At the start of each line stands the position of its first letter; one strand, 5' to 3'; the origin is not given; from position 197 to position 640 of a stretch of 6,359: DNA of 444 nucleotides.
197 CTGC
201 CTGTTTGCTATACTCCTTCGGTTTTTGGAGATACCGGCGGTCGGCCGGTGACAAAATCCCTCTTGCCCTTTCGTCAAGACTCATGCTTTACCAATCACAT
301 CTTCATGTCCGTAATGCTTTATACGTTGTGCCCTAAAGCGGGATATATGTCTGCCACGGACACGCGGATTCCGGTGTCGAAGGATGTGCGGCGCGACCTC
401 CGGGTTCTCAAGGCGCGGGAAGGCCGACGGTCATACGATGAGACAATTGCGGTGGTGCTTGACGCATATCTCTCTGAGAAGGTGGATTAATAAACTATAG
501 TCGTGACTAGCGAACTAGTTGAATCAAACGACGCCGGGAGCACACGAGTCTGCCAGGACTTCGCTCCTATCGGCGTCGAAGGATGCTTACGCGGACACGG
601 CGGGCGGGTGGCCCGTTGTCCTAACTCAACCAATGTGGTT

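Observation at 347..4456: Compact uncharacterised replicon or satellite-like module: CopG-like RHH, 881-aa dual-wHTH orphan, orphan TerS-like gene, repeat-rich non-coding tract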

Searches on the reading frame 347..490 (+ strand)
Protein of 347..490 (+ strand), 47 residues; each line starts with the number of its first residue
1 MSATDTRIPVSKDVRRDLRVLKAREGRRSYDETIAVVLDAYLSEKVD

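Call 3: search_protein_families(library=pfam, proteins=[window:347-490:+], max_evalue=1)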
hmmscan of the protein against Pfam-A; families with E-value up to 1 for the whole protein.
window:347-490:+ (47 aa): 0 families

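Call 4: search_protein_families(library=phrogs, proteins=[window:347-490:+], max_evalue=1)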
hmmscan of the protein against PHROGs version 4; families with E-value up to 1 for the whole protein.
window:347-490:+ (47 aa): 0 families

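Call 7: search_protein_families(library=ncbifam, proteins=[window:347-490:+], max_evalue=1)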
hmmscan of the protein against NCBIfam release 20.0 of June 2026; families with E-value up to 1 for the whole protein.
window:347-490:+ (47 aa): 0 families

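Call 83: search_solved_structures(query=window:347-487:+, max_evalue=10, show_alignments=3)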
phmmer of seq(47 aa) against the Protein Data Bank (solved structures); distinct sequences matched with E-value up to 10: 0.

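Call 84: search_dna_similar(query=window:347-487:+, collection=plasmids, mode=protein, max_evalue=1, max_rows=40)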
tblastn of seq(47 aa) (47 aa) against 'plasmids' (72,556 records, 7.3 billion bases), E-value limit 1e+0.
Records with a match: 2; places in all: 2; records where one place covers at least 80% of the query: 1.
Best place of each record, by identity: >=99% 1; <60% 1.
By first word of the organism name: Haloferax 1; Haladaptatus 1.
By predicted mobility (MOB-suite, as given by PLSDB): non-mobilizable 2.
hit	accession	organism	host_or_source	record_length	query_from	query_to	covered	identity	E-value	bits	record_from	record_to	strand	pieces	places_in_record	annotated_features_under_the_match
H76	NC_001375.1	Haloferax volcanii DS2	-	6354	1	47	100%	100.0%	5e-22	93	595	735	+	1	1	hypothetical protein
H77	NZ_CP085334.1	Haladaptatus salinisoli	cell culture,saline soil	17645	3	39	79%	45.9%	1e-2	38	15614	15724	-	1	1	hypothetical protein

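Call 99: get_annotated_region(hit=H77, flank=5000)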
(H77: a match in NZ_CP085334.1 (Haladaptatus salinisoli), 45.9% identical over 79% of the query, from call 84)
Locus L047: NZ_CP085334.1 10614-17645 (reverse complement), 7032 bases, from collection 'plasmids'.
description: Haladaptatus salinisoli strain PSR8 plasmid unnamed7, complete sequence
organism: Haladaptatus salinisoli (NCBI taxid 2884876)
taxonomy: Archaea; Euryarchaeota; Halobacteria; Halobacteriales; Haladaptataceae; Haladaptatus; Haladaptatus salinisoli
host: -; source: cell culture,saline soil; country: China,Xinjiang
typing (MOB-suite, as given by PLSDB): non-mobilizable
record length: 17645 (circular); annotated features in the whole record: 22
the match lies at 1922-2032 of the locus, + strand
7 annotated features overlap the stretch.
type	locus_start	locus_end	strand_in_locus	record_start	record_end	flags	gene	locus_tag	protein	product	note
CDS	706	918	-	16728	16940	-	-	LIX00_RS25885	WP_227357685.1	hypothetical protein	-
CDS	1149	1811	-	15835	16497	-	-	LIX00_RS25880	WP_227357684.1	hypothetical protein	-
CDS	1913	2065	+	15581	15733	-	-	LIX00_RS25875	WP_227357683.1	hypothetical protein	-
CDS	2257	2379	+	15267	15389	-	-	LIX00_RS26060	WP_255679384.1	hypothetical protein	-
CDS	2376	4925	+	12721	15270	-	-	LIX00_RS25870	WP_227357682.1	hypothetical protein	-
CDS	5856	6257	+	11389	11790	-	-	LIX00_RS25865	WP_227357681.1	hypothetical protein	-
CDS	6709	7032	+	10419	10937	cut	-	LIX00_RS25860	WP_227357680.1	hypothetical protein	-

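Call 102: search_solved_structures(query=A5, max_evalue=10, show_alignments=3)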
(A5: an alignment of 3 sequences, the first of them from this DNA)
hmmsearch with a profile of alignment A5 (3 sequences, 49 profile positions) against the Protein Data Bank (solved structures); distinct sequences matched with E-value up to 10: 1.
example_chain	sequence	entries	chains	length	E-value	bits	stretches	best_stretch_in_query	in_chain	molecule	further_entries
1ylm_A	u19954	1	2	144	1.2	12.5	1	29-48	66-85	hypothetical protein BSU32300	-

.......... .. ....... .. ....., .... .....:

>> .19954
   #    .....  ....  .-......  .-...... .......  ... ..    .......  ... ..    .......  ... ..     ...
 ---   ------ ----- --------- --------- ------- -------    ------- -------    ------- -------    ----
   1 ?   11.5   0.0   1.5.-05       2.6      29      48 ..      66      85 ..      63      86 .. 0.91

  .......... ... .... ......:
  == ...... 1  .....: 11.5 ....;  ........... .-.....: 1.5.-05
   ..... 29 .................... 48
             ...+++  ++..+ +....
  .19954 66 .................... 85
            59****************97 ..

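Call 103: search_protein_families(library=pfam, alignment_id=A5, max_evalue=10)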
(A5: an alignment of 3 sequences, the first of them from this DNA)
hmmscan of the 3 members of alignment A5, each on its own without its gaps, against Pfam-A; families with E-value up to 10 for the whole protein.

A. member 1, seq(47 aa): 0 families

B. families by the number of members that match (of 3 scanned): 1 family
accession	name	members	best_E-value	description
PF19562.4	DUF6084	1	0.028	Family of unknown function (DUF6084)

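Call 124: search_protein_families(library=padloc, proteins=[window:347-487:+], max_evalue=0.01)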
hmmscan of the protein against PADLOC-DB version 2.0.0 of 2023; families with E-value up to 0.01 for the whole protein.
window:347-487:+ (47 aa): 0 families
